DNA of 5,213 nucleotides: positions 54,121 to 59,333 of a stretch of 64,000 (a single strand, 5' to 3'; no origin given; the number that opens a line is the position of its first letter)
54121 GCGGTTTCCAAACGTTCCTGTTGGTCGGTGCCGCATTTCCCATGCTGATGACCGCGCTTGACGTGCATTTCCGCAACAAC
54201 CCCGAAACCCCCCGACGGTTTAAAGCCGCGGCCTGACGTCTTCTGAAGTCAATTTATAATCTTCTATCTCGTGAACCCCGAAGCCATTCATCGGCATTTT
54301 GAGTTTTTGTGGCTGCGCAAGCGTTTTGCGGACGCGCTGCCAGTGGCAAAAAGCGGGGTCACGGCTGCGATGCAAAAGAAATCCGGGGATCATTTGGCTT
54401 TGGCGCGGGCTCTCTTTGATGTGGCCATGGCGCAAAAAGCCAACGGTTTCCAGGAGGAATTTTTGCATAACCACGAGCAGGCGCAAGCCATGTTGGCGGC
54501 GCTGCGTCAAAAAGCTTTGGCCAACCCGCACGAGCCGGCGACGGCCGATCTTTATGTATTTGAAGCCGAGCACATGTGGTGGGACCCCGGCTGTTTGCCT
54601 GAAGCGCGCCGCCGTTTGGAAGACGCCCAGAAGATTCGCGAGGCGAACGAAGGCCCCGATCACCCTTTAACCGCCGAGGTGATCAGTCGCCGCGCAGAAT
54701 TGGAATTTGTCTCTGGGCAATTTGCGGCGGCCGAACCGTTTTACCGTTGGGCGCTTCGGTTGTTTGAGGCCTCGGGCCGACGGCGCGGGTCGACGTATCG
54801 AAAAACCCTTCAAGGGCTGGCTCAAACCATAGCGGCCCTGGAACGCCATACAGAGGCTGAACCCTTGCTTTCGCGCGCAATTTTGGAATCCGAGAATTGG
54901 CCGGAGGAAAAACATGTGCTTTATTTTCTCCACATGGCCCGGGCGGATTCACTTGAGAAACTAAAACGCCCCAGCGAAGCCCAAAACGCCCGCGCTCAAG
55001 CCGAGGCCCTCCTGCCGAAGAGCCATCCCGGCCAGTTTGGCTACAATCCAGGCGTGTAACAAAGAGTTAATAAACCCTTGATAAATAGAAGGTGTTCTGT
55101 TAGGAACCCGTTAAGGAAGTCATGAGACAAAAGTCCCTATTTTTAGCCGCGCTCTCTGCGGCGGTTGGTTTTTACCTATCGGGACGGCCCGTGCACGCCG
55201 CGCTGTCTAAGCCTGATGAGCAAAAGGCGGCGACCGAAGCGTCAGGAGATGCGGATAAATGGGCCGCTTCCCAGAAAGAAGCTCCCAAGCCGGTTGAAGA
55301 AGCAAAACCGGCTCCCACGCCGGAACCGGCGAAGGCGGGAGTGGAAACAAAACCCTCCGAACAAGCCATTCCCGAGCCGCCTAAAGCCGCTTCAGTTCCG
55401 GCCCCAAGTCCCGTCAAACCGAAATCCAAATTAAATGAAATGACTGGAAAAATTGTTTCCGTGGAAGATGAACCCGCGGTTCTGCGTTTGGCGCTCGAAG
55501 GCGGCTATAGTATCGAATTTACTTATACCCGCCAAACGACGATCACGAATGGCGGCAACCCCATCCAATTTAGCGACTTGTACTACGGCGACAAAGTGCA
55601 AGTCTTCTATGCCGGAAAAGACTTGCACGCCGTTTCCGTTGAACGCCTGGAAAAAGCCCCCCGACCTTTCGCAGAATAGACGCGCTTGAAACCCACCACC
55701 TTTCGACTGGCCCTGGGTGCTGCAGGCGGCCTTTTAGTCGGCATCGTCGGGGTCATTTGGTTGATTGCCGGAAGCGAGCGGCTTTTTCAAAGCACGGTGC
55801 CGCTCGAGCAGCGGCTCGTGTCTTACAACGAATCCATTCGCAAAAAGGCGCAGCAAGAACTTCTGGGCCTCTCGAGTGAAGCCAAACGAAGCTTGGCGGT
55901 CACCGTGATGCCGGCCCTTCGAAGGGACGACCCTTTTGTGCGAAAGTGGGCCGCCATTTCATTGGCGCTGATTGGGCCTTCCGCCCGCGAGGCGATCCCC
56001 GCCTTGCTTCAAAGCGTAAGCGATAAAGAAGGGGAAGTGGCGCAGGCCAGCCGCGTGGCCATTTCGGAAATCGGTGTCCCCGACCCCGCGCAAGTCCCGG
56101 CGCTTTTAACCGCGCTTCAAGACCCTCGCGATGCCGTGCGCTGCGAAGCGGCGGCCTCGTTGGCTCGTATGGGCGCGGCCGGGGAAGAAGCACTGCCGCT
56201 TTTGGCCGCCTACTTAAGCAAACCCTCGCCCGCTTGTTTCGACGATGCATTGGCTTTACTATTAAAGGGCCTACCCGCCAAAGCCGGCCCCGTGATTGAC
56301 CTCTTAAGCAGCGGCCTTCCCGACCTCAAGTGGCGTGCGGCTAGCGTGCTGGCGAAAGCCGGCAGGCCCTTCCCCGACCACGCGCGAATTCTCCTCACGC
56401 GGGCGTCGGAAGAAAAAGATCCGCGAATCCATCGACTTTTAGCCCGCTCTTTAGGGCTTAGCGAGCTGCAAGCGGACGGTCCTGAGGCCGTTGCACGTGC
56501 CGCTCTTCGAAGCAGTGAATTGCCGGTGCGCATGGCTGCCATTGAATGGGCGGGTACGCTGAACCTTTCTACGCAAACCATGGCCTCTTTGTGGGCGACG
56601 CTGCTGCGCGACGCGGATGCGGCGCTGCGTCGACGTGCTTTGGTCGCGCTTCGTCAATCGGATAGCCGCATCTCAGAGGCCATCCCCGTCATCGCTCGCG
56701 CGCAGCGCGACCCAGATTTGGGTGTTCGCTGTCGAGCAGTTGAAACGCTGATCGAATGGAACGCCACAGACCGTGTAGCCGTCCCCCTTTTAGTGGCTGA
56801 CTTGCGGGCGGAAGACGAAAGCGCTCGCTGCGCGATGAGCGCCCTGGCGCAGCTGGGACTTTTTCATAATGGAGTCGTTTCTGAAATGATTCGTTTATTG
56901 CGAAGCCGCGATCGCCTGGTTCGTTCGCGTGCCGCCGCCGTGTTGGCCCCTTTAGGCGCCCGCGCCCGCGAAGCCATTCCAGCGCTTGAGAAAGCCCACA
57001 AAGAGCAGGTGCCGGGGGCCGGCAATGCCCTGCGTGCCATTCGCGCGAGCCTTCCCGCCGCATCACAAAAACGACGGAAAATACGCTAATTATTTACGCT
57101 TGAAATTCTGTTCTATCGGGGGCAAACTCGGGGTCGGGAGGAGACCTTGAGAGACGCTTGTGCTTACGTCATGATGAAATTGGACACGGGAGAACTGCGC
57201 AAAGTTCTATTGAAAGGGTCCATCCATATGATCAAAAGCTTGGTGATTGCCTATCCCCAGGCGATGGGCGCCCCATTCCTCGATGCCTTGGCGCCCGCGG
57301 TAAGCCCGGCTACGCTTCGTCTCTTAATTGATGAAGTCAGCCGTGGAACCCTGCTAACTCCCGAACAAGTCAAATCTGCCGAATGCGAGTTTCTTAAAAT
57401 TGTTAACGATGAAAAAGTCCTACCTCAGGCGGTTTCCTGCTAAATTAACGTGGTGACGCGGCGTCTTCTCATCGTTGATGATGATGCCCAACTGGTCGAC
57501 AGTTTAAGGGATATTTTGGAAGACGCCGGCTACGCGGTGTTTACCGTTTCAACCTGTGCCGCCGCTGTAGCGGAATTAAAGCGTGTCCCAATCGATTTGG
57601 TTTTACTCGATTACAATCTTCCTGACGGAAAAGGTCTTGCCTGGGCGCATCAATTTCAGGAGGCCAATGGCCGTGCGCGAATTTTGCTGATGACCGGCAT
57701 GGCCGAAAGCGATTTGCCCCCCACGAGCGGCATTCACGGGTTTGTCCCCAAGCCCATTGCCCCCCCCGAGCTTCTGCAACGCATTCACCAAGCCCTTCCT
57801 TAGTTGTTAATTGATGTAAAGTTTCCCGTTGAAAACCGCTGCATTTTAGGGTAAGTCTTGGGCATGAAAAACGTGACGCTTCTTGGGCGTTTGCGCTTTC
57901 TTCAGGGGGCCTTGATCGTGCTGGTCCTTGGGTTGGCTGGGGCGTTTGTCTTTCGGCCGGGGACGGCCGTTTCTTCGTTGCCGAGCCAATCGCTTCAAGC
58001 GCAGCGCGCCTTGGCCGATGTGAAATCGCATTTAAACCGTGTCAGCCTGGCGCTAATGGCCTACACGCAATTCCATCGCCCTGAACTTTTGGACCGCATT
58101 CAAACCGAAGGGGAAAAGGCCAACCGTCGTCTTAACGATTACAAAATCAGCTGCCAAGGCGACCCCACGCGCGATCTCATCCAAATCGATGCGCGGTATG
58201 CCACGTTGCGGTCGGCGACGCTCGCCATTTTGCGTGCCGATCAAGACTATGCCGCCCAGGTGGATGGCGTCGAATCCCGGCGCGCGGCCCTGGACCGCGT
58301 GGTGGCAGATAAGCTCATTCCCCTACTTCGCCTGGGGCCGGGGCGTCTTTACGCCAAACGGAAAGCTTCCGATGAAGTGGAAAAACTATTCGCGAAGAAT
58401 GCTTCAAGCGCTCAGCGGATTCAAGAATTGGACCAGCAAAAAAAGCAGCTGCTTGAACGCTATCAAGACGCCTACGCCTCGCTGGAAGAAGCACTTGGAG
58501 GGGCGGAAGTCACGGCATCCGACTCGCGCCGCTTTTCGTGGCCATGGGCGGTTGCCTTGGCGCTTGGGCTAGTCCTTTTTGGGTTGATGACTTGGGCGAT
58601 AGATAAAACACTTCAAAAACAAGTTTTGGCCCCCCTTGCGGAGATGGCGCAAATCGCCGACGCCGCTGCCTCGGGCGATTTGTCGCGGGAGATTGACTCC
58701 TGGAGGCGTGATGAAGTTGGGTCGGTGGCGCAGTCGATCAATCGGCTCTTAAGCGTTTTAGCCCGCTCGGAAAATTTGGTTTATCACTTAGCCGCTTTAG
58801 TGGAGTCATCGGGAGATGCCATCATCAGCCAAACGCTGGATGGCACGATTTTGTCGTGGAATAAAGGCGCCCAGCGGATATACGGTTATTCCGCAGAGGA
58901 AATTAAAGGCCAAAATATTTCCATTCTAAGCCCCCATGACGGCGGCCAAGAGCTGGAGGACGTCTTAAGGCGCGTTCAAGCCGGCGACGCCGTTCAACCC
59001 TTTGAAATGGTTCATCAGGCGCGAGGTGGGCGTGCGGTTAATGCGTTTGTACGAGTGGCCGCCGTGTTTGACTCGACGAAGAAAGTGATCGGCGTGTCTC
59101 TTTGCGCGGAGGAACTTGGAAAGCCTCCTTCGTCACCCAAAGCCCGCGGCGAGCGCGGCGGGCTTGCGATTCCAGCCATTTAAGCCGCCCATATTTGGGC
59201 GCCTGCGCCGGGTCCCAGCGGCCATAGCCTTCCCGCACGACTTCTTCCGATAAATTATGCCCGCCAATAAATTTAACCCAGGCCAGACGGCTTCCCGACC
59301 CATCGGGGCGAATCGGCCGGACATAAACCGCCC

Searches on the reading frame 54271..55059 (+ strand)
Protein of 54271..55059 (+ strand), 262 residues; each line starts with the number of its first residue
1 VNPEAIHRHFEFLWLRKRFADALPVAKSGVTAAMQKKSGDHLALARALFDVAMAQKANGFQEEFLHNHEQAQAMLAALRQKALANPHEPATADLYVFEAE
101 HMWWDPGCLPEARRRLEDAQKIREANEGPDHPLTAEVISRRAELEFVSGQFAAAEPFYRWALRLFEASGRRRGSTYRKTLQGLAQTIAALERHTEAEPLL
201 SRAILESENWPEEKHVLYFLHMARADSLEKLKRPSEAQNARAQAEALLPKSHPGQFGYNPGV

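Call 97: search_protein_families(library=pfam, proteins=[window:54271-55059:+], max_evalue=0.0001)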
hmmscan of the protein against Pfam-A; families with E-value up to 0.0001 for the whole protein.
window:54271-55059:+ (262 aa): 2 families
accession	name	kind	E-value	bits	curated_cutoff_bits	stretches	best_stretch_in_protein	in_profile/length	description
PF13424.12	TPR_12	-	4.7e-16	59.2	30.1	1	107-167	17-77/77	Tetratricopeptide repeat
PF24885.1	TPR_NPHP3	-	5.5e-12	46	100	1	85-209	92-215/239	Nephrocystin-3 TPR domain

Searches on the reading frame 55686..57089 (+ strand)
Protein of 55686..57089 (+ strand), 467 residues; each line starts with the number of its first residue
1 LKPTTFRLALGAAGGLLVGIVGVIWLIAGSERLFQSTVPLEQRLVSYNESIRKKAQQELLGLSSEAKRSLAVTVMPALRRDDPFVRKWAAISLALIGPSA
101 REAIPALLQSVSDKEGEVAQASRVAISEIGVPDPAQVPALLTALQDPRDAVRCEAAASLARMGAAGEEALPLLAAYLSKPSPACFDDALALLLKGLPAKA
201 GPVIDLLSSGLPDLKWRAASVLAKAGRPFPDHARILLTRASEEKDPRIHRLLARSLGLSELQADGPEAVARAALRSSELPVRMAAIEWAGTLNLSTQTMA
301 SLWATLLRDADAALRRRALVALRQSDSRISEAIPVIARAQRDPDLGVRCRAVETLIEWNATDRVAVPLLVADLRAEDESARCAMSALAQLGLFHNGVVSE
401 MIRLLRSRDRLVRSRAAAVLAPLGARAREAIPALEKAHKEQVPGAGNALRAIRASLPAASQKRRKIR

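Call 97: search_protein_families(library=pfam, proteins=[window:55686-57089:+], max_evalue=0.0001)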
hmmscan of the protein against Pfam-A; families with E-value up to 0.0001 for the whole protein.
window:55686-57089:+ (467 aa): 2 families
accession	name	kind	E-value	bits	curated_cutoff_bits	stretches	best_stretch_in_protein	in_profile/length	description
PF13646.12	HEAT_2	-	1.6e-26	92.9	27.7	2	125-182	20-76/88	HEAT repeats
PF02985.28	HEAT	-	1.6e-07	31.3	23.5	0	137-162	2-27/31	HEAT repeat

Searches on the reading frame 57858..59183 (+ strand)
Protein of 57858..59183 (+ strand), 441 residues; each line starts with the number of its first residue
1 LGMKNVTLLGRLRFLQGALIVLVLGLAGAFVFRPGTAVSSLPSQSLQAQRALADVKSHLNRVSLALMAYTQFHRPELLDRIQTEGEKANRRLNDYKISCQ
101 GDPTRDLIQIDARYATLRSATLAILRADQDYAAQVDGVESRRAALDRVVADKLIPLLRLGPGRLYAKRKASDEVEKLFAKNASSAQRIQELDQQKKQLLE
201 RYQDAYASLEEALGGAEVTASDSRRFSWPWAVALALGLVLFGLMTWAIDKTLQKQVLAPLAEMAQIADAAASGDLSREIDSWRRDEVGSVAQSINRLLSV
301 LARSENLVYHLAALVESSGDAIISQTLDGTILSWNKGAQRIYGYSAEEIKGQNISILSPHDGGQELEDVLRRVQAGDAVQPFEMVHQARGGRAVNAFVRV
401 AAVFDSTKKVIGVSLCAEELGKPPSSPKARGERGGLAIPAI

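Call 61: search_protein_families(library=pfam, proteins=[window:57858-59183:+], max_evalue=0.00001)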
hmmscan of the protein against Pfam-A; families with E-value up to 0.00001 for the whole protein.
window:57858-59183:+ (441 aa): 5 families
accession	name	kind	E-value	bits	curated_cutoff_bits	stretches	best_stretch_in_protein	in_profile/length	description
PF13426.13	PAS_9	-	2.2e-12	47.6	27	1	320-414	2-95/103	PAS domain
PF00989.32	PAS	-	1e-11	45.3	22.6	1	310-414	2-107/113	PAS fold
PF00672.30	HAMP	-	2.1e-10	41.2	25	1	254-299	4-49/53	HAMP domain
PF08448.16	PAS_4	-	1.3e-09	38.7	23.1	1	315-419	1-104/110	PAS fold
PF13188.13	PAS_8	-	8.4e-06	25.9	21.8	0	311-360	3-49/65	PAS domain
